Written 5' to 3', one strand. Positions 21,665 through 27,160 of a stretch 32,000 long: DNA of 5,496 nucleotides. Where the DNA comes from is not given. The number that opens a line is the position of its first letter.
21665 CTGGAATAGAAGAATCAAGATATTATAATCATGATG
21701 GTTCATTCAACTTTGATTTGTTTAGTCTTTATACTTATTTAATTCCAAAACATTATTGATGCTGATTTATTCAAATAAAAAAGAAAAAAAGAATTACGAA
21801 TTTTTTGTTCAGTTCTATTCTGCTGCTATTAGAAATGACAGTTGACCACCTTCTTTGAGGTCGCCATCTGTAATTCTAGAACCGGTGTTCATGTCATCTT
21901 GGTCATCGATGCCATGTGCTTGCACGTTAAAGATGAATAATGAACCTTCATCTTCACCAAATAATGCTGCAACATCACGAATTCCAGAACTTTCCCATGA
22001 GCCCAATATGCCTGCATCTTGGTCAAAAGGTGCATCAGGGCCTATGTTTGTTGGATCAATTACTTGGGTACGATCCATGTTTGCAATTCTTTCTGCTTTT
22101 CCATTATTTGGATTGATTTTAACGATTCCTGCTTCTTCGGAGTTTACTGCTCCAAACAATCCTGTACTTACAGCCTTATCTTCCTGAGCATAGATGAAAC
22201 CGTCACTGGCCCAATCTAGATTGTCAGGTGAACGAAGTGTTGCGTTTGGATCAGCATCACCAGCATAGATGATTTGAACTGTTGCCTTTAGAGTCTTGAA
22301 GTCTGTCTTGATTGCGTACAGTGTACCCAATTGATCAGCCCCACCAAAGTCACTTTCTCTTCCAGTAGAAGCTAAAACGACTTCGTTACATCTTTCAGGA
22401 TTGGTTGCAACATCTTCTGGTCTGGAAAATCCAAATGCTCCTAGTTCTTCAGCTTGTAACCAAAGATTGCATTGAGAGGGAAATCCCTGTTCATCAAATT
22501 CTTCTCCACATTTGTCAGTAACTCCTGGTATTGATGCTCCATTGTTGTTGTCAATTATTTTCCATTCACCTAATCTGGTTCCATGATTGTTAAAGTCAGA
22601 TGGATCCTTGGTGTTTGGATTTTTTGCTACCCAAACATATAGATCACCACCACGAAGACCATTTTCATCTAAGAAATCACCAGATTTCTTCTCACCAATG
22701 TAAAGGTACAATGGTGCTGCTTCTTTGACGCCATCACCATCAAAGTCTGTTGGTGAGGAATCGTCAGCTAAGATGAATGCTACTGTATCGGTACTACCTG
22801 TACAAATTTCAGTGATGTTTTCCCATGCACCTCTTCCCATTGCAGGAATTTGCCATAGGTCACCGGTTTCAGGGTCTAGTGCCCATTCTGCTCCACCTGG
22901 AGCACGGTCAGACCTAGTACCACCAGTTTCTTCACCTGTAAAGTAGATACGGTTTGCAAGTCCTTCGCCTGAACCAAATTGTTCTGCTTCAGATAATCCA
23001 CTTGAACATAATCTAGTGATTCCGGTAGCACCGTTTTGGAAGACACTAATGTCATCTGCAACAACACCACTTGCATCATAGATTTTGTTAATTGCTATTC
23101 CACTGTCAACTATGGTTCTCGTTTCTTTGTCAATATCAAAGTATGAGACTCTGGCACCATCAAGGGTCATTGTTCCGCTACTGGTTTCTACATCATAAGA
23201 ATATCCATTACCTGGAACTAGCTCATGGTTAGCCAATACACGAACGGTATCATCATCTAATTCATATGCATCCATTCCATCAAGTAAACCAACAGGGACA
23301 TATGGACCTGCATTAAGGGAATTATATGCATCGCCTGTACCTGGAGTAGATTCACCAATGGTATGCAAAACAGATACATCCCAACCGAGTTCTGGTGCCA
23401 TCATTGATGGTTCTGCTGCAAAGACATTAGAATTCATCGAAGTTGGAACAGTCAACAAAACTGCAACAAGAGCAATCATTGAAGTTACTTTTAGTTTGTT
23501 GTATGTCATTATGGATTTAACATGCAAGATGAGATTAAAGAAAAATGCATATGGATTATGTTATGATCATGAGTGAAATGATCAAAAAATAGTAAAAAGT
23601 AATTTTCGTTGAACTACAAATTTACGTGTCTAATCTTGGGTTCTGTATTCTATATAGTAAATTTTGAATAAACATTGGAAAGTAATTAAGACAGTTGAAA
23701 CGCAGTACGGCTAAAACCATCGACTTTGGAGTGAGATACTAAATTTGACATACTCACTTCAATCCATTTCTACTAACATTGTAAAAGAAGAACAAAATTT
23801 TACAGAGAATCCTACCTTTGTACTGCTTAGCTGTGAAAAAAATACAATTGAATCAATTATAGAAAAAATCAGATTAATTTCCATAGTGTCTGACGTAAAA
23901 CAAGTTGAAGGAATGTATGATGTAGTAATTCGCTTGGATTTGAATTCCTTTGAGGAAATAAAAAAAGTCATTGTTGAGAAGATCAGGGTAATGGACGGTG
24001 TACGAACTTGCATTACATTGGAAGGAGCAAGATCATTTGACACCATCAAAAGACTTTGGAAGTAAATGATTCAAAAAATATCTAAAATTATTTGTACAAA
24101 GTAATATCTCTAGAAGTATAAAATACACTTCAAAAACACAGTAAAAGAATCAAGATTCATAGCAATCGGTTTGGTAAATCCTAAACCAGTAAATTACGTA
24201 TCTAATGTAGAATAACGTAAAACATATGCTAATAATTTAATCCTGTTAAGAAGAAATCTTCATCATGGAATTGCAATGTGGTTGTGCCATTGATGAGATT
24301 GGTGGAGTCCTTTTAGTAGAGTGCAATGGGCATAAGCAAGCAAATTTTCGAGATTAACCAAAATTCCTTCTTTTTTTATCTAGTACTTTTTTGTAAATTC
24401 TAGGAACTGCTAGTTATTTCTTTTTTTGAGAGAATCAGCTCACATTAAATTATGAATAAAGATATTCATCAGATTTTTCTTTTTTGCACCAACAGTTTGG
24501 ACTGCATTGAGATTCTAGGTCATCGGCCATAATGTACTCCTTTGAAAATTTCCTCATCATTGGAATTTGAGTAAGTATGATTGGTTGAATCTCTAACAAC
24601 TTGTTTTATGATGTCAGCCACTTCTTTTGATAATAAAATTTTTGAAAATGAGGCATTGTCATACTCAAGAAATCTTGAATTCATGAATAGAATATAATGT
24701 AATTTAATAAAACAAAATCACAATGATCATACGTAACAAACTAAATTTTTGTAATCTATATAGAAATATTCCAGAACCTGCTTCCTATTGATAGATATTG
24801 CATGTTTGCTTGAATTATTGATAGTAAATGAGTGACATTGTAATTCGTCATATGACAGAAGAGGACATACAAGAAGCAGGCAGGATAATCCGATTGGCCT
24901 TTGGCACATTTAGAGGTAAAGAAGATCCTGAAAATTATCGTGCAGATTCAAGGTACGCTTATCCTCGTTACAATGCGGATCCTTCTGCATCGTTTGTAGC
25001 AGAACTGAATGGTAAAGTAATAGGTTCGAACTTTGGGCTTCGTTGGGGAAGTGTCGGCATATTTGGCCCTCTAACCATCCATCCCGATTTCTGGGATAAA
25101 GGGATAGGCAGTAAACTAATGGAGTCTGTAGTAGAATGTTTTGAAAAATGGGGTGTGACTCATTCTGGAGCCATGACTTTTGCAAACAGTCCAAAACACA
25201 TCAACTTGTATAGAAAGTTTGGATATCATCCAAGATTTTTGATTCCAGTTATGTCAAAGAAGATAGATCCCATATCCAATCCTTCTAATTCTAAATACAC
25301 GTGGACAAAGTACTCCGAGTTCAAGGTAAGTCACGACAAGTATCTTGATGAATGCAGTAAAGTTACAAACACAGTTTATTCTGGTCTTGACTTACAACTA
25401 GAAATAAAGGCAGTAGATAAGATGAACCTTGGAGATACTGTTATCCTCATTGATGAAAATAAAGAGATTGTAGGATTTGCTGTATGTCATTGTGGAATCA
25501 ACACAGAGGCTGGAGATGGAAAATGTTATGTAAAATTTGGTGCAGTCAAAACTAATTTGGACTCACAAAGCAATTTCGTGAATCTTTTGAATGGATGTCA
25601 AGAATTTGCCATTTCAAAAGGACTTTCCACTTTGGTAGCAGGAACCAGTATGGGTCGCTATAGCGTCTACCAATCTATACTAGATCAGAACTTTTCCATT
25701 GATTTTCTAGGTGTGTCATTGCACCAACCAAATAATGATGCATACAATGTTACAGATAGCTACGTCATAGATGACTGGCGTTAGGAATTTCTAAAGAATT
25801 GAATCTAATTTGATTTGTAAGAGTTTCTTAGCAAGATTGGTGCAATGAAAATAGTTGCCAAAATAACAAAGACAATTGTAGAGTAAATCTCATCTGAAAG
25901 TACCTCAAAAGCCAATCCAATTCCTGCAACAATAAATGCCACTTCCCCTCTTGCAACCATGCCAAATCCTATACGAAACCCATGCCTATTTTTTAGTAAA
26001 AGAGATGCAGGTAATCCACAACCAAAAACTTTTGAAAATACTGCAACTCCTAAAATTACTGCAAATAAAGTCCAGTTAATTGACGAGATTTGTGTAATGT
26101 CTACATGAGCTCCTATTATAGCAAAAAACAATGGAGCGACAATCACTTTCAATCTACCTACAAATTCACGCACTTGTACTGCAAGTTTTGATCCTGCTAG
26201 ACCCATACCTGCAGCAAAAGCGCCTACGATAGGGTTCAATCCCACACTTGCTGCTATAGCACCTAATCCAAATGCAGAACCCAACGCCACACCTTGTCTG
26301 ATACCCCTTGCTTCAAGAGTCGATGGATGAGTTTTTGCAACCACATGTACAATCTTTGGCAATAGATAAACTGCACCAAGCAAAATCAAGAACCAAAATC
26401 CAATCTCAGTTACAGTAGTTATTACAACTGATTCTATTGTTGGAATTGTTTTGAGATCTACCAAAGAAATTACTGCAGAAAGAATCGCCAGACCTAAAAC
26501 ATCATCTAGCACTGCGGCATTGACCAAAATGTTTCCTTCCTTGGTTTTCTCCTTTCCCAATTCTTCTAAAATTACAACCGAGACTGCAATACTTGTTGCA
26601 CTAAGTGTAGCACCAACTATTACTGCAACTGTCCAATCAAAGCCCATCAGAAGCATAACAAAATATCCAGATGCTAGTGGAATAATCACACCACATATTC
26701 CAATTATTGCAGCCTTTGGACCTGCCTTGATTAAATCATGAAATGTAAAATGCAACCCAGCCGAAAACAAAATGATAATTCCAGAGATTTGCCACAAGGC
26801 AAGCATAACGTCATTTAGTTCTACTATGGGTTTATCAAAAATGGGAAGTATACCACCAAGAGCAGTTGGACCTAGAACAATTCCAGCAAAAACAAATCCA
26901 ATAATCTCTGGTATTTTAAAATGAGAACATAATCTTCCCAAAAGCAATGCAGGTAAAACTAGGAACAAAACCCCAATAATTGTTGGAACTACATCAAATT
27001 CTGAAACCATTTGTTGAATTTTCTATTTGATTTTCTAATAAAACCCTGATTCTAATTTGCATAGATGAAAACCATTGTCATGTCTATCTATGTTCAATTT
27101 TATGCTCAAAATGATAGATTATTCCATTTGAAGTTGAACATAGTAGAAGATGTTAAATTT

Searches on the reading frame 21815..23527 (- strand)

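Call 8: search_protein_families(library=pfam, proteins=[window:21815-23527:-])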
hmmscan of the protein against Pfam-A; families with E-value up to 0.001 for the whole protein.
window:21815-23527:- (570 aa): 1 family
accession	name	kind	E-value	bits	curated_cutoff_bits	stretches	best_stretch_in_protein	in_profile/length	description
PF05787.19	PhoX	-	7.1e-08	32.5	24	1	249-463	242-461/515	Alkaline phosphatase PhoX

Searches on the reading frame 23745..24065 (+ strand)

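Call 8: search_protein_families(library=pfam, proteins=[window:23745-24065:+])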
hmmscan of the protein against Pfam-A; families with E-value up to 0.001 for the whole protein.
window:23745-24065:+ (106 aa): 1 family
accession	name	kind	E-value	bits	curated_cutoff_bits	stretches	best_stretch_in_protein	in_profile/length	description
PF01037.27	AsnC_trans_reg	-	2.8e-06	27.6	25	1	26-89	1-65/73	Lrp/AsnC ligand binding domain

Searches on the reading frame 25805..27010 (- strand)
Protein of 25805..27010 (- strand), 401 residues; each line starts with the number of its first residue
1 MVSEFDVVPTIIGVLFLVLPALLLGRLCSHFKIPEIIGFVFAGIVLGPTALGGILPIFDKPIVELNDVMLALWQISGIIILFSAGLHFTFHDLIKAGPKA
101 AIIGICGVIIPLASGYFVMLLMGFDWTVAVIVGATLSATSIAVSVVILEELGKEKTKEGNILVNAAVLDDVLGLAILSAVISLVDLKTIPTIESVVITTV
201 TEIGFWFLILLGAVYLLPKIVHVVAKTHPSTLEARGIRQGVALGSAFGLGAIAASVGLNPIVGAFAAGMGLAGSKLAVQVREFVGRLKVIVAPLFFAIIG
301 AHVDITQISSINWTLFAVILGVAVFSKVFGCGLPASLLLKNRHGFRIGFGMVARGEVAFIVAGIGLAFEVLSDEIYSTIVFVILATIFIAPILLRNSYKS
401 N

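Call 9: search_protein_families(library=pfam, proteins=[window:25805-27010:-])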
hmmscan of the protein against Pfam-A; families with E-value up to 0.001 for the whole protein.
window:25805-27010:- (401 aa): 1 family
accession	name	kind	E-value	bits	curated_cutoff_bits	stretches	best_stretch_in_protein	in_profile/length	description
PF00999.27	Na_H_Exchanger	-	7.1e-53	180.2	26.2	1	21-394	4-369/375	Sodium/hydrogen exchanger, transmembrane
